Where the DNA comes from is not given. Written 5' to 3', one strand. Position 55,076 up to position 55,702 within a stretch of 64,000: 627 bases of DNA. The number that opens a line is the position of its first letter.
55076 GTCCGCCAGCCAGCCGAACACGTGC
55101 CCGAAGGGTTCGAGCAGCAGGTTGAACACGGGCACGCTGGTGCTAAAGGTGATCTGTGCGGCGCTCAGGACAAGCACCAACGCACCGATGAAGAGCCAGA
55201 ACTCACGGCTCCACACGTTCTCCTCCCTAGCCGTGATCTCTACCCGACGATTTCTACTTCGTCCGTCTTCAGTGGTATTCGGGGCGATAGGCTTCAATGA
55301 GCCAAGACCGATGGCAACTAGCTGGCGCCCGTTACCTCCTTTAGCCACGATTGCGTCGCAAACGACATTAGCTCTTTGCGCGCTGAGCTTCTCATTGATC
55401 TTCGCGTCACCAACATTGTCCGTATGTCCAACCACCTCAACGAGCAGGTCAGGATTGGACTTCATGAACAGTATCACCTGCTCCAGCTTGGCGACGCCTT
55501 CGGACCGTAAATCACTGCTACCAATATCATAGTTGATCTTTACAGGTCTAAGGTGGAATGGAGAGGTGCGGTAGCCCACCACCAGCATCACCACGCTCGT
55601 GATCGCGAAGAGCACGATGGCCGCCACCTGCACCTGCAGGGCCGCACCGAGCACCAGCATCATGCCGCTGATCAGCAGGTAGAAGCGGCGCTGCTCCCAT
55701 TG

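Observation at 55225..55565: Lower-GC OmpA-like peptidoglycan-binding domain inserted in-frame between transmembrane helices of the heme lyase CcmF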

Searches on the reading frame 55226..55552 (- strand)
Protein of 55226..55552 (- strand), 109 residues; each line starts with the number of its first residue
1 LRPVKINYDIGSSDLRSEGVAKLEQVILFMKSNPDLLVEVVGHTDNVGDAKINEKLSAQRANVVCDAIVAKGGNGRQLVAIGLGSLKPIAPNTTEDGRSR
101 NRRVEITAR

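Call 9: find_homologous_proteins(query=window:55226-55552:-, max_evalue=0.00001)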
Query seq(109 aa) (109 aa): 147 proteins with E <= 0.00001 among 212 candidates; the best 120 are listed.
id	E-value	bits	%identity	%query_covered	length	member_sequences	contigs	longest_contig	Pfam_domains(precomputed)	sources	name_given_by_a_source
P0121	2.2e-20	91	46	97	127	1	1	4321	PF00691.26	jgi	jgi:OOP family OmpA-OmpF porin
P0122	6.3e-20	89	43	87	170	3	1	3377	PF00691.26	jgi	jgi:OOP family OmpA-OmpF porin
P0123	4.4e-18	83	44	93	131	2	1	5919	PF00691.26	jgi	jgi:outer membrane protein OmpA-like peptidoglycan-associated protein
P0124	1.3e-17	82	45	94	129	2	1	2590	PF00691.26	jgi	jgi:outer membrane protein OmpA-like peptidoglycan-associated protein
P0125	1.1e-16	79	44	94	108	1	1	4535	PF00691.26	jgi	jgi:outer membrane protein OmpA-like peptidoglycan-associated protein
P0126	1.4e-16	78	42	87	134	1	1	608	PF00691.26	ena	-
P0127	2.5e-16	78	40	95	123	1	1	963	PF00691.26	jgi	jgi:outer membrane protein OmpA-like peptidoglycan-associated protein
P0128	3.5e-16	77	46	91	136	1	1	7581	PF00691.26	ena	-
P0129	3.9e-16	77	47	91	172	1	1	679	PF00691.26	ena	-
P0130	6.6e-16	76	42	93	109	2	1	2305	PF00691.26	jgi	jgi:outer membrane protein OmpA-like peptidoglycan-associated protein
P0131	7.9e-16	76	42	93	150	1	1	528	PF00691.26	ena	-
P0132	1.1e-15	76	46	93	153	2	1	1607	PF00691.26,PF05359.17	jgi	-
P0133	1.5e-15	75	48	87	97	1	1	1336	PF00691.26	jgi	jgi:outer membrane protein OmpA-like peptidoglycan-associated protein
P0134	1.7e-15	75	44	95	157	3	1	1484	PF00691.26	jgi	jgi:outer membrane protein OmpA-like peptidoglycan-associated protein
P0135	2.5e-15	74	40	93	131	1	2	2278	PF00691.26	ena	-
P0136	3.5e-15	74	48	77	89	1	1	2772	PF00691.26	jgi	-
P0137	4.1e-15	74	41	92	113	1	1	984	PF00691.26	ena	-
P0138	5.0e-15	73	40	99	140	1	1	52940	PF00691.26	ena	-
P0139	7.9e-15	73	48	92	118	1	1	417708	PF00691.26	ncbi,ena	-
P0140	1.0e-14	72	43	91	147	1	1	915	PF00691.26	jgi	jgi:OOP family OmpA-OmpF porin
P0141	1.4e-14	72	42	91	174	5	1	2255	PF00691.26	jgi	jgi:outer membrane protein OmpA-like peptidoglycan-associated protein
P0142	4.0e-14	71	43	91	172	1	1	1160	PF00691.26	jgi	-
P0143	5.9e-14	70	42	95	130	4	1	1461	PF00691.26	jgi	jgi:outer membrane protein OmpA-like peptidoglycan-associated protein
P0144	6.7e-14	70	45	84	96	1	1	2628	PF00691.26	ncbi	-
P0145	8.0e-14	70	40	100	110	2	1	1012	PF00691.26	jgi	jgi:outer membrane protein OmpA-like peptidoglycan-associated protein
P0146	9.0e-14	69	37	91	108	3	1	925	PF00691.26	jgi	jgi:outer membrane protein OmpA-like peptidoglycan-associated protein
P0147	1.0e-13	69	39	95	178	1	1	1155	PF00691.26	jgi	jgi:outer membrane protein OmpA-like peptidoglycan-associated protein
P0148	1.5e-13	69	40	95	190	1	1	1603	PF00691.26,PF13441.13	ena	-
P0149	2.1e-13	68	46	90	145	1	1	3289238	PF00691.26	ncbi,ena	-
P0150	2.5e-13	68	38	93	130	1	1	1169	PF00691.26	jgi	jgi:outer membrane protein OmpA-like peptidoglycan-associated protein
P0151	2.5e-13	68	41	95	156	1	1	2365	PF00691.26,PF05359.17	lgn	-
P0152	3.2e-13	68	40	95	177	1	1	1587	PF00691.26,PF05359.17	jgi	jgi:outer membrane protein OmpA-like peptidoglycan-associated protein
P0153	3.6e-13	67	40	93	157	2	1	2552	PF00691.26,PF05359.17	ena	-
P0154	6.0e-13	67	39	94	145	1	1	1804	PF00691.26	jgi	jgi:OmpA-OmpF porin, OOP family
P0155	6.1e-13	67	39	95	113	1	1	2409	PF00691.26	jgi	jgi:outer membrane protein OmpA-like peptidoglycan-associated protein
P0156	6.9e-13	67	42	92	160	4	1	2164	PF00691.26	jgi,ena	jgi:OOP family OmpA-OmpF porin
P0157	8.8e-13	66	44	95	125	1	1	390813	PF00691.26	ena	-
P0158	9.2e-13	66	44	95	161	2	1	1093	PF00691.26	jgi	jgi:outer membrane protein OmpA-like peptidoglycan-associated protein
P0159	1.0e-12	66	44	64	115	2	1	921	PF00691.26,PF05359.17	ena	-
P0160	1.1e-12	66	54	61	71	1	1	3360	PF00691.26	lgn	-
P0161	1.5e-12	65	40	93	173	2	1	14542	PF00691.26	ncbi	-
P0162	2.1e-12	65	41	92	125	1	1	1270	PF00691.26,PF05359.17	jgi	jgi:OOP family OmpA-OmpF porin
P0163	3.1e-12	64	45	94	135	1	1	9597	PF00691.26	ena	-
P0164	4.8e-12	64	39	93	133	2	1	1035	PF00691.26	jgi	jgi:outer membrane protein OmpA-like peptidoglycan-associated protein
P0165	5.5e-12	64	42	92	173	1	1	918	PF00691.26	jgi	jgi:OOP family OmpA-OmpF porin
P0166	5.8e-12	64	41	90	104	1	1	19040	PF00691.26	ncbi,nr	ncbi:OmpA family protein, partial [Pseudomonas sp. CrR14]|nr:OmpA family protein [Pseudomonas sp. Cr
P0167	6.3e-12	63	41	93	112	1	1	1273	PF00691.26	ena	-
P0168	6.7e-12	63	40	91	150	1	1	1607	PF00691.26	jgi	-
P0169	7.6e-12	63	35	93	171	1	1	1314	PF00691.26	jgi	jgi:outer membrane protein OmpA-like peptidoglycan-associated protein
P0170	9.4e-12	63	40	93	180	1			PF00691.26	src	-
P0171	1.0e-11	63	40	90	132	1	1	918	PF00691.26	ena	-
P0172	1.3e-11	63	38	93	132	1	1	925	PF00691.26,PF05359.17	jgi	jgi:outer membrane protein OmpA-like peptidoglycan-associated protein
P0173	1.4e-11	62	37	95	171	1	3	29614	PF00691.26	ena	-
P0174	1.7e-11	62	44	90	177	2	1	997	PF00691.26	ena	-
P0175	1.9e-11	62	38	93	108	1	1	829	PF00691.26,PF05359.17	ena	-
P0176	1.9e-11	62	39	95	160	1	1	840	PF00691.26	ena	-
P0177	2.0e-11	62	39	93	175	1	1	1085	PF00691.26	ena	-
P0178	2.0e-11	62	42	87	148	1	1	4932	PF00691.26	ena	-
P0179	2.1e-11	62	38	95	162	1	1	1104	PF00691.26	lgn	-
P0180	3.0e-11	61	46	74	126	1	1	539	PF00691.26,PF16363.12,PF01370.28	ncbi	-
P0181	3.1e-11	61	37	93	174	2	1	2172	PF00691.26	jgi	jgi:outer membrane protein OmpA-like peptidoglycan-associated protein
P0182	3.6e-11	61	52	63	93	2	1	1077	PF00691.26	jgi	jgi:outer membrane protein OmpA-like peptidoglycan-associated protein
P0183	3.8e-11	61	39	94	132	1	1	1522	PF00691.26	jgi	jgi:outer membrane protein OmpA-like peptidoglycan-associated protein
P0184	4.2e-11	61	36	93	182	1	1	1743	PF00691.26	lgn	-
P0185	5.8e-11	60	37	93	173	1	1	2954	PF00691.26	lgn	-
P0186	6.0e-11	60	49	63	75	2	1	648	PF00691.26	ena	-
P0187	6.0e-11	60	40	93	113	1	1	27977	PF00691.26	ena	-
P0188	6.6e-11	60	44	88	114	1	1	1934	PF00691.26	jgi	-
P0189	8.0e-11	60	36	93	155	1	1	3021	PF00691.26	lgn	-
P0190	8.4e-11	60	39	93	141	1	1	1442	PF00691.26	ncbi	-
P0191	1.0e-10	60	36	93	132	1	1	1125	PF00691.26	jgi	jgi:OOP family OmpA-OmpF porin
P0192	1.0e-10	60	36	93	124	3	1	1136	PF00691.26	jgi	jgi:OOP family OmpA-OmpF porin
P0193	1.1e-10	59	44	81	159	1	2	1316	PF00691.26,PF13441.13,PF13488.12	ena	-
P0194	1.5e-10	59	52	61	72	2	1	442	PF00691.26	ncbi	-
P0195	1.5e-10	59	50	61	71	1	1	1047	PF00691.26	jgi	jgi:OmpA-OmpF porin, OOP family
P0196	1.7e-10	59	38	95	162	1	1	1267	PF00691.26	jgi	-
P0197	1.9e-10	59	38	95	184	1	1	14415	PF00691.26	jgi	-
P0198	2.0e-10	59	40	92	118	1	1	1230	PF00691.26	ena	-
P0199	2.0e-10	59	41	84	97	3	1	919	PF00691.26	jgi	jgi:outer membrane protein OmpA-like peptidoglycan-associated protein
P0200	2.4e-10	58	41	91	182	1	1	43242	PF00691.26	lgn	-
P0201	2.6e-10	58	35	93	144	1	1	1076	PF00691.26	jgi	jgi:outer membrane protein OmpA-like peptidoglycan-associated protein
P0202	2.6e-10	58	51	67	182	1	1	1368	PF00691.26,PF13488.12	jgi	jgi:outer membrane protein OmpA-like peptidoglycan-associated protein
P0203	3.1e-10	58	39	93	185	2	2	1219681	PF00691.26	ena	-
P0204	3.3e-10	58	47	72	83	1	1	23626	PF00691.26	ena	-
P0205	3.7e-10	58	47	64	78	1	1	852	PF00691.26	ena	-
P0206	4.5e-10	58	44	67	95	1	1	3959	PF00691.26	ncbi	ncbi:MAG TPA: OmpA family protein, partial [Gemmatimonadaceae bacterium]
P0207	5.4e-10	57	41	91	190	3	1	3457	PF00691.26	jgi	jgi:outer membrane protein OmpA-like peptidoglycan-associated protein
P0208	7.0e-10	57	52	65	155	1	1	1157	PF00691.26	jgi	-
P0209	8.4e-10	57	45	73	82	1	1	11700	PF00691.26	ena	-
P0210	1.1e-9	56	40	88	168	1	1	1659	PF00691.26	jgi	jgi:outer membrane protein OmpA-like peptidoglycan-associated protein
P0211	1.1e-9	56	42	93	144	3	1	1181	PF00691.26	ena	-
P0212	1.2e-9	56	41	88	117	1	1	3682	PF00691.26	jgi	jgi:outer membrane protein OmpA-like peptidoglycan-associated protein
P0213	1.4e-9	56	48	63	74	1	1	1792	PF00691.26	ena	-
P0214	1.6e-9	56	41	91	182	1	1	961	PF00691.26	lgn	-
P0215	1.7e-9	56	38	91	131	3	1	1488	PF00691.26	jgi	jgi:outer membrane protein OmpA-like peptidoglycan-associated protein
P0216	1.7e-9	56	37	95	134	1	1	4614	PF00691.26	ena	-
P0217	1.7e-9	56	39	91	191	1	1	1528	PF00691.26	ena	-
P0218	1.8e-9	56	41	94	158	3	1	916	PF00691.26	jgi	jgi:outer membrane protein OmpA-like peptidoglycan-associated protein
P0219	1.8e-9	56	32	93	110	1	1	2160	PF00691.26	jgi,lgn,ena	-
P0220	2.0e-9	55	51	61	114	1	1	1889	PF00691.26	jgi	jgi:hypothetical protein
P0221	2.8e-9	55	37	94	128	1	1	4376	PF00691.26,PF05359.17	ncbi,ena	-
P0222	3.7e-9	55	51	61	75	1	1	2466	PF00691.26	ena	-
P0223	4.0e-9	54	37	100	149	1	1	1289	PF00691.26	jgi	-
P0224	4.6e-9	54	53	64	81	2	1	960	PF00691.26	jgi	-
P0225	6.4e-9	54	36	95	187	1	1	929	PF00691.26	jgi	-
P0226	6.4e-9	54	38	91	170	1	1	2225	PF00691.26,PF05359.17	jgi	jgi:outer membrane protein OmpA-like peptidoglycan-associated protein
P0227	9.0e-9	53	36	95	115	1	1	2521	PF00691.26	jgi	jgi:chemotaxis protein MotB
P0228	1.0e-8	53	36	95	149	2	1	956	PF00691.26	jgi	jgi:outer membrane protein OmpA-like peptidoglycan-associated protein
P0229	3.4e-8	51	39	95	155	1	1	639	PF00691.26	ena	-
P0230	4.1e-8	51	42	90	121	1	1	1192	PF00691.26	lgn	-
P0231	6.3e-8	51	36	95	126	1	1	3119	PF00691.26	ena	-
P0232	7.0e-8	51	42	91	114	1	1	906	PF00691.26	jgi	jgi:type VI secretion system protein ImpK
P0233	7.3e-8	50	36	94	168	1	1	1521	PF00691.26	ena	-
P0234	7.5e-8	50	36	93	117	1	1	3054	PF00691.26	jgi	-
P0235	8.0e-8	50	41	72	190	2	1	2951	PF00691.26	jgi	jgi:hypothetical protein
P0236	8.2e-8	50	46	63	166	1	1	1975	PF00691.26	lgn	-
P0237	1.3e-7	50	38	93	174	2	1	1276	PF00691.26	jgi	jgi:chemotaxis protein MotB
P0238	1.3e-7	50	37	91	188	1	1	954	PF00691.26,PF13441.13,PF13488.12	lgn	-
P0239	2.5e-7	49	38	95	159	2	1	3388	PF00691.26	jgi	-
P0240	3.2e-7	48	45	70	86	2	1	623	PF00691.26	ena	-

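Call 19: list_cluster_members(proteins=[P0121, P0122, P0123, P0139, P0149, P0157, P0161, P0138, P0002, P0004])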
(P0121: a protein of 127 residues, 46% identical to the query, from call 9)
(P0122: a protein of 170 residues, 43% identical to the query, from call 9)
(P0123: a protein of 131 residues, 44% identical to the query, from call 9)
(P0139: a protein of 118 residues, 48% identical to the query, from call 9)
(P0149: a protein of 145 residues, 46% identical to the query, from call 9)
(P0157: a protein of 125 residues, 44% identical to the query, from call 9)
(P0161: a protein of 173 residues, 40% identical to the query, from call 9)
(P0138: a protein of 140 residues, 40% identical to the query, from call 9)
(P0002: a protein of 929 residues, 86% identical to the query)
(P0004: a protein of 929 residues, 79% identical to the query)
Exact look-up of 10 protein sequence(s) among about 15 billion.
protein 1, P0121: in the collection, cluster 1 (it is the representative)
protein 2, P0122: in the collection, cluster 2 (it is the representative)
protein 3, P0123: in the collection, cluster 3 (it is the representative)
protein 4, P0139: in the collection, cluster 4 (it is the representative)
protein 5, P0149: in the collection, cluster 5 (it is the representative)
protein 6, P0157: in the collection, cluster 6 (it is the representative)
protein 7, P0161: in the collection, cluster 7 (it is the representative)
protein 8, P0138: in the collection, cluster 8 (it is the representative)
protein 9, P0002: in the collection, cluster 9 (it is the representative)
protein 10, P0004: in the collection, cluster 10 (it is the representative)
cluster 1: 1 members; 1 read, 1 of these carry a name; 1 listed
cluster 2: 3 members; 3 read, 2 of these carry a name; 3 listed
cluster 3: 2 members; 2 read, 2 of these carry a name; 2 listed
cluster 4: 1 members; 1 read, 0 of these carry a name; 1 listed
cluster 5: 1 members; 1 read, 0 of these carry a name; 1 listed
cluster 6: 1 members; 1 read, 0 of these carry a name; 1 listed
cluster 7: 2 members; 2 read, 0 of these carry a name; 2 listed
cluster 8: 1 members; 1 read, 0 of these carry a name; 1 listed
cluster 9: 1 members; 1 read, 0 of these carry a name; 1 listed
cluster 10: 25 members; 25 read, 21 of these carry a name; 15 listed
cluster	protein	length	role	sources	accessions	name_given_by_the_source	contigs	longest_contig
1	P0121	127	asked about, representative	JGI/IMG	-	OOP family OmpA-OmpF porin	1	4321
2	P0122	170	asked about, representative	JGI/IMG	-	OOP family OmpA-OmpF porin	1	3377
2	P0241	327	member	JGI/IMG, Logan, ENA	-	OOP family OmpA-OmpF porin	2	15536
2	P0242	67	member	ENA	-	-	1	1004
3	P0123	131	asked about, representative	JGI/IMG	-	outer membrane protein OmpA-like peptidoglycan-associated protein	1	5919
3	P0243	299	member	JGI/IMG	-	outer membrane protein OmpA-like peptidoglycan-associated protein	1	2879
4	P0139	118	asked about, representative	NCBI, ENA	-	-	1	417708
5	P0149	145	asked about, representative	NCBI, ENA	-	-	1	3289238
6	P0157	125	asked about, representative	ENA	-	-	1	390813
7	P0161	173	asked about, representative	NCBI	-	-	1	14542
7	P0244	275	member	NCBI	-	-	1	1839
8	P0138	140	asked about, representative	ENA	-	-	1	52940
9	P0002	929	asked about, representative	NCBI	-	-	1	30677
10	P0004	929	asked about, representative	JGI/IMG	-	cytochrome c-type biogenesis protein CcmF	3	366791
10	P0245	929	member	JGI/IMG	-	cytochrome c-type biogenesis protein CcmF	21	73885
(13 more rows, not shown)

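Call 52: search_protein_representatives(protein=window:55226-55552:-)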
Query: 109 residues. Proteins with E-value up to 0.001 (for the whole library): 91807; up to 1e-10: 19612; up to 1e-30: 46. The best 150 are listed.
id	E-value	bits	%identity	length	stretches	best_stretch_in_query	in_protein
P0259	3.2e-90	313.1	35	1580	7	6-106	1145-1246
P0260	1.8e-64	230.5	36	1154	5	8-106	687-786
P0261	1.9e-56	204.7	35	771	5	6-107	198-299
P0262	3.2e-54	197.5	39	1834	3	6-108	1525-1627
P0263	6.6e-50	183.7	39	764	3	5-106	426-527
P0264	3.3e-44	165.4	30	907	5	18-107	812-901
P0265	3.4e-43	162.2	38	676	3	8-107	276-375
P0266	4.4e-42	158.6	37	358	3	4-105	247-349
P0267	2.3e-40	153.1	39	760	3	6-109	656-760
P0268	5.3e-40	151.9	38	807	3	7-107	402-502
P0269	1.1e-39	151.0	42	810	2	5-107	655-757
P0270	1.6e-39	150.4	34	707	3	8-107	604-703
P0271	2.5e-39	149.8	38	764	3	8-109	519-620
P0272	4.4e-39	149.0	41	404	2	6-106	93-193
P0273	1.4e-38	147.4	42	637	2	11-106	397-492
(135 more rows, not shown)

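Call 57: search_solved_structures(query=window:55226-55552:-, max_evalue=1e-10, show_alignments=5)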
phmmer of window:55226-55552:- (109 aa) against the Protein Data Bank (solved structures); distinct sequences matched with E-value up to 1e-10: 23.
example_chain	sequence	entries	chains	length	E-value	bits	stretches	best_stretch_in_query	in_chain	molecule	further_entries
2kgw_A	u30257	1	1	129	4.8e-20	75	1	23-107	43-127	Outer membrane protein A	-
2lbt_A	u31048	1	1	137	5.2e-20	74.9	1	23-107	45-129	Uncharacterized protein Rv0899/MT0922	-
2lca_A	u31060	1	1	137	5.8e-20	74.8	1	23-107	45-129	Uncharacterized protein Rv0899/MT0922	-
2l26_A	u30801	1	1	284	2.6e-19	72.6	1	23-107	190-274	Uncharacterized protein Rv0899/MT0922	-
2k1s_A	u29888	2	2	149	1.6e-18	70.1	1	3-107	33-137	Inner membrane lipoprotein yiaD | Probable lipoprotein YiaD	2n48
5u1h_A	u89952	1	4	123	6.4e-18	68.2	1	5-106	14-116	Outer membrane porin F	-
6jfw_A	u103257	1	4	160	4.1e-14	56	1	4-109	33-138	PA0833-PD protein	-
7bba_A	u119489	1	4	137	4.2e-14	56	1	8-107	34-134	Putative type VI secretion protein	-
5m38_A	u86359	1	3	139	4.3e-14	55.9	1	8-107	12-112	OmpA family protein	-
7rjj_A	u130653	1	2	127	1.5e-13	54.2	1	8-107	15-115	OmpA family protein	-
4g4v_A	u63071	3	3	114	5.3e-13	52.4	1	6-107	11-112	Peptidoglycan-associated lipoprotein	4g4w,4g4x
3td3_A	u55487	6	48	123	7.6e-13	51.9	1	5-107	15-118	Outer membrane protein omp38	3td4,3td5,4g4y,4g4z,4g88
7f4v_aB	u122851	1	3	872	2.1e-12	50.5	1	3-107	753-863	Photosystem I P700 chlorophyll a apoprotein A2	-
5wtp_A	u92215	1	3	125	2.6e-12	50.2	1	6-107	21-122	OmpA family protein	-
5wtl_A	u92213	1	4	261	7.8e-12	48.7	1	6-107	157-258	OmpA family protein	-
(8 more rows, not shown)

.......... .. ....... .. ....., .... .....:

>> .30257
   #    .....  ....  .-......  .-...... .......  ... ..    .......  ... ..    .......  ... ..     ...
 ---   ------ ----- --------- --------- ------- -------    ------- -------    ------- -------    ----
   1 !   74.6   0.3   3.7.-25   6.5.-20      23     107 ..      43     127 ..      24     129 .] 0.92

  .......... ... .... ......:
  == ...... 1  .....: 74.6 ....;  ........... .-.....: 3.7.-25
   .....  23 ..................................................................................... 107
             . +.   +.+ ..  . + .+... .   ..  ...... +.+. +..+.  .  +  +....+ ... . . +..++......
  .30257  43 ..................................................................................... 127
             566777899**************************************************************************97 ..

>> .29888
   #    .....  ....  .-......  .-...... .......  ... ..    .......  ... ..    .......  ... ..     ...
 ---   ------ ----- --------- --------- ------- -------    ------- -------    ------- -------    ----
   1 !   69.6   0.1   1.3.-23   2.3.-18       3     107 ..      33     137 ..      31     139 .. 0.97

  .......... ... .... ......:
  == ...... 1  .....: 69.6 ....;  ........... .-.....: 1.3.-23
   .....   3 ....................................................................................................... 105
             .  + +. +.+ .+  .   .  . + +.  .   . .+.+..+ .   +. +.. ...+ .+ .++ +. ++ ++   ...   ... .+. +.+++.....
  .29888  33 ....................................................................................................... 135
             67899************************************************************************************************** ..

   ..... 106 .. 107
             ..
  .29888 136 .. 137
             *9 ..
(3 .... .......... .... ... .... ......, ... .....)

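Call 67: predict_structure(alignment_id=A4)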
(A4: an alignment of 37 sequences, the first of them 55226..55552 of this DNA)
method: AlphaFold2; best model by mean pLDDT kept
length: 109 residues; sequences in the alignment: 37
mean_pLDDT: 95.5   pTM: 0.87
mean pLDDT of the five models: 95.5, 92.8, 92.1, 91.2, 89.4
residues with pLDDT >= 90: 106; 70-90: 3; 50-70: 0; < 50: 0
segments of 3 or more residues with pLDDT < 50: none
pLDDT, mean of each block of 10 residues (from residue 1): 93 94 95 97 95 97 98 97 95 95 96
secondary structure, 60 per line:
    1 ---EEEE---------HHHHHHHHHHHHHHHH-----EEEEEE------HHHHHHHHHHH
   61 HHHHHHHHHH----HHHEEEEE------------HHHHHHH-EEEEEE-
elements in order: E4-7 H17-32 E38-43 H50-70 E78-82 H95-101 E103-108

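Call 69: find_related_loci(query=window:55226-55552:-, collection=genome_contigs, flank=2000)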
Query window:55226-55552:- (109 aa) in genome_contigs; peptide patterns used: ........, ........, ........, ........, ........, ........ (x = any residue, [..] = any of these).
182 stretches matched a pattern; 43 encode a relative of the query (tblastn E <= 1e-3); 43 distinct loci.
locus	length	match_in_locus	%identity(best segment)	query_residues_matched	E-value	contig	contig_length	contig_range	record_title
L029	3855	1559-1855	51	8-106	1e-27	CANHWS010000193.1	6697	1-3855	MAG: Cytophagaceae bacterium isolate RE-27jun17-70 genome assembly, contig: RE-27jun17-C12664, whole genome shotgun sequ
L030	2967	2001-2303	48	6-106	8e-27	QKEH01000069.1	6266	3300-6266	MAG: Bacteroidetes bacterium isolate SZUA-471 scaffold_56378, whole genome shotgun sequence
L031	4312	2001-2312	43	6-109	2e-25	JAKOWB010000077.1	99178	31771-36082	MAG: Pseudomonadota bacterium isolate JPNG_maxbin.086 k201_4184, whole genome shotgun sequence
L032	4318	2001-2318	44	4-109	2e-25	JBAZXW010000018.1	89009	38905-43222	MAG: Sinimarinibacterium sp. isolate SO_2017_GW1_65 NODE_1620_length_89009_cov_1.986465_OW334_2017, whole genome shotgun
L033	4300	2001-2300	46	6-105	2e-25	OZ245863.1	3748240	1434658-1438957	MAG: Bacteroidia bacterium isolate 862c75a2-6996-4fe0-bbec-c80beff68386 genome assembly, chromosome: 1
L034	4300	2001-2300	47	6-105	2e-25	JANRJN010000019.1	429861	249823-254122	MAG: Bacteroidota bacterium isolate bins.163 k141_4167625, whole genome shotgun sequence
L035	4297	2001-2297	45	8-106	3e-25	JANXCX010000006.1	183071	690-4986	MAG: Bacteroidia bacterium isolate SKYB87 k141_202660, whole genome shotgun sequence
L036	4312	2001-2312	43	6-109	6e-25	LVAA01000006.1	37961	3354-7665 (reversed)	MAG: Syntrophobacterales bacterium Delta_02 Delta_02_contig_1002, whole genome shotgun sequence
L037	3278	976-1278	43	6-106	1e-24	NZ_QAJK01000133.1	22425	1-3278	Variovorax sp. KBW07 KBW7_CAGATC_contig_133, whole genome shotgun sequence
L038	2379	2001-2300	45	8-107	5e-24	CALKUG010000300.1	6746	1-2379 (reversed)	MAG TPA_asm: uncultured Ignavibacteria bacterium isolate SRR5576004_bin.172_CONCOCT_v1.1_MAG genome assembly, contig: ER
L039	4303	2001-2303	46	6-106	1e-23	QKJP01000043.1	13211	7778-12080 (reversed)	MAG: Bacteroidales bacterium isolate SZUA-609 scaffold_16043, whole genome shotgun sequence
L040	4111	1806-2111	41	6-106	2e-23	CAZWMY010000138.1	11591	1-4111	MAG TPA_asm: uncultured Desulfobacula sp. isolate SRP302447_co1_132 genome assembly, contig: NODE_14892_length_11591_cov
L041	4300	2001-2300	40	6-105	2e-23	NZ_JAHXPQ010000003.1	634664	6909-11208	Mucilaginibacter rivuli strain HMF5004 3, whole genome shotgun sequence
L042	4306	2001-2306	43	6-106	4e-22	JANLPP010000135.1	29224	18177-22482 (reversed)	MAG: Hyphomicrobiales bacterium isolate OTE_38_metabat_323 OTE_38_k141_4821900, whole genome shotgun sequence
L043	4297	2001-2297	42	8-106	8e-22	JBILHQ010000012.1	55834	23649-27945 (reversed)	MAG: Saprospiraceae bacterium isolate ME2017-04-21_3300034107_group7_bin51 Rohwer_bin601_scaffold_100_c1, whole genome s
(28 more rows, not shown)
